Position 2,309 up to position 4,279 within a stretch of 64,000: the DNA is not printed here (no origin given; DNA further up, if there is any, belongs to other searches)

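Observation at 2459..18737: Three GT-C paralogs share a conserved ~110-aa C-terminal soluble domain ending in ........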

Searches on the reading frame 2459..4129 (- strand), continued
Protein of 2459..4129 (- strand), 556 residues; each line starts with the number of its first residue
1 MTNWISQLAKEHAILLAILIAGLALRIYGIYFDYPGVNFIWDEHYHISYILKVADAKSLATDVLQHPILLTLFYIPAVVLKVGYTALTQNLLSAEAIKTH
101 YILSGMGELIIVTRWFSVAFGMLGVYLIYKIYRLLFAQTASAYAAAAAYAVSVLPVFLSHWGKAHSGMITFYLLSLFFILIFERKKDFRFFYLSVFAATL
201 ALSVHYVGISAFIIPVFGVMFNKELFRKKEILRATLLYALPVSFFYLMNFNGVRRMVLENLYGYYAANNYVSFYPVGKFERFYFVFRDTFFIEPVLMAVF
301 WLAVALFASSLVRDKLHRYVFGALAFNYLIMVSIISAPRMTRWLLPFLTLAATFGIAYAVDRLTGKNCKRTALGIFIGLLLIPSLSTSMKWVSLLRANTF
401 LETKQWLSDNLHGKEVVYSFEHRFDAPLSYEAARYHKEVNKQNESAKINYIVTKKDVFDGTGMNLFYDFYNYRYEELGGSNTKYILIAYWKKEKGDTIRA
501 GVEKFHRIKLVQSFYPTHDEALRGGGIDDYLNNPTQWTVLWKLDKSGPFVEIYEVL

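Call 88: find_encoding_contigs(protein=P0036, flank=6000, max_places=1)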
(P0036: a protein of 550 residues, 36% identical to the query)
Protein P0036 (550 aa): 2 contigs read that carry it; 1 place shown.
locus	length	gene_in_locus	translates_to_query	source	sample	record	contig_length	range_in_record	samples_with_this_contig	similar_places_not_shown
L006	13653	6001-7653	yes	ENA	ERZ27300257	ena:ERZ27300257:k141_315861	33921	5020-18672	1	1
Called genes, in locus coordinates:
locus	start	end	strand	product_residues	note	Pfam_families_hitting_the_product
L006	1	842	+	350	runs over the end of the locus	-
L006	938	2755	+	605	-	PF02543:Carbam_trans_N, PF22521:HypF_C_2, PF16861:Carbam_trans_C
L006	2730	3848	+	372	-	PF00534:Glycos_transf_1, PF13692:Glyco_trans_1_4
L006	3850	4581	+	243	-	PF05050:Methyltransf_21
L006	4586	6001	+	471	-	PF13489:Methyltransf_23, PF07021:MetW (weak), PF13847:Methyltransf_31, PF08241:Methyltransf_11, PF08242:Methyltransf_12, PF13649:Methyltransf_25, PF00535:Glycos_transf_2, PF10111:Glyco_tranf_2_2, +1 more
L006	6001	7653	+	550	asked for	PF13231:PMT_2 (weak)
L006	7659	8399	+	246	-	PF02353:CMAS, PF05401:NodS, PF13489:Methyltransf_23, PF00398:RrnaAD, PF01209:Ubie_methyltran, PF13847:Methyltransf_31, PF08241:Methyltransf_11, PF08242:Methyltransf_12, +2 more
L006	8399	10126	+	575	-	PF13231:PMT_2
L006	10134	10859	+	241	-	PF13489:Methyltransf_23, PF08241:Methyltransf_11 (weak), PF08242:Methyltransf_12, PF13649:Methyltransf_25 (weak), PF13847:Methyltransf_31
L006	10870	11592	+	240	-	PF00535:Glycos_transf_2, PF10111:Glyco_tranf_2_2 (faint), PF13641:Glyco_tranf_2_3 (weak)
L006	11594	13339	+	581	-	-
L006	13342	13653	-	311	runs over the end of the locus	PF07611:DUF1574 (faint), PF27429:LB_356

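Call 89: find_encoding_contigs(protein=P0014, flank=6000, max_places=1)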
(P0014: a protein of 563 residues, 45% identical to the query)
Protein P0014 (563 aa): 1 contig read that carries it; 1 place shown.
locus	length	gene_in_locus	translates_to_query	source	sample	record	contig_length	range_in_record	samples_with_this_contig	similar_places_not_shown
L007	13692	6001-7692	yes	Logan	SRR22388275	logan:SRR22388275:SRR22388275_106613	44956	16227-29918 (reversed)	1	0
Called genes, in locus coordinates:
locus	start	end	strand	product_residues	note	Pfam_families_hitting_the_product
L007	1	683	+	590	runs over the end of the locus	PF02543:Carbam_trans_N, PF22521:HypF_C_2, PF16861:Carbam_trans_C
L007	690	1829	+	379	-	PF13439:Glyco_transf_4 (weak), PF00534:Glycos_transf_1, PF13692:Glyco_trans_1_4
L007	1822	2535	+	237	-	PF00535:Glycos_transf_2, PF13641:Glyco_tranf_2_3 (weak)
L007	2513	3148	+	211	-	PF13489:Methyltransf_23, PF13847:Methyltransf_31, PF08241:Methyltransf_11, PF08242:Methyltransf_12, PF13649:Methyltransf_25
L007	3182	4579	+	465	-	PF13489:Methyltransf_23, PF07021:MetW, PF08241:Methyltransf_11, PF08242:Methyltransf_12, PF13649:Methyltransf_25, PF13847:Methyltransf_31, PF00535:Glycos_transf_2, PF10111:Glyco_tranf_2_2, +2 more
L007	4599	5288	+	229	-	PF00535:Glycos_transf_2, PF13641:Glyco_tranf_2_3 (weak)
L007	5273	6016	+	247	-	PF13489:Methyltransf_23, PF08241:Methyltransf_11, PF08242:Methyltransf_12 (faint)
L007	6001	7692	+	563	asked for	PF13231:PMT_2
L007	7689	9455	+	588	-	-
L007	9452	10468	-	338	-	PF00535:Glycos_transf_2, PF10111:Glyco_tranf_2_2, PF13641:Glyco_tranf_2_3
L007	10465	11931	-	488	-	PF02310:B12-binding, PF04055:Radical_SAM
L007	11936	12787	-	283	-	PF01531:Glyco_transf_11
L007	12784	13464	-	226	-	PF05050:Methyltransf_21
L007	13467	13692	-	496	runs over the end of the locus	PF02310:B12-binding, PF04055:Radical_SAM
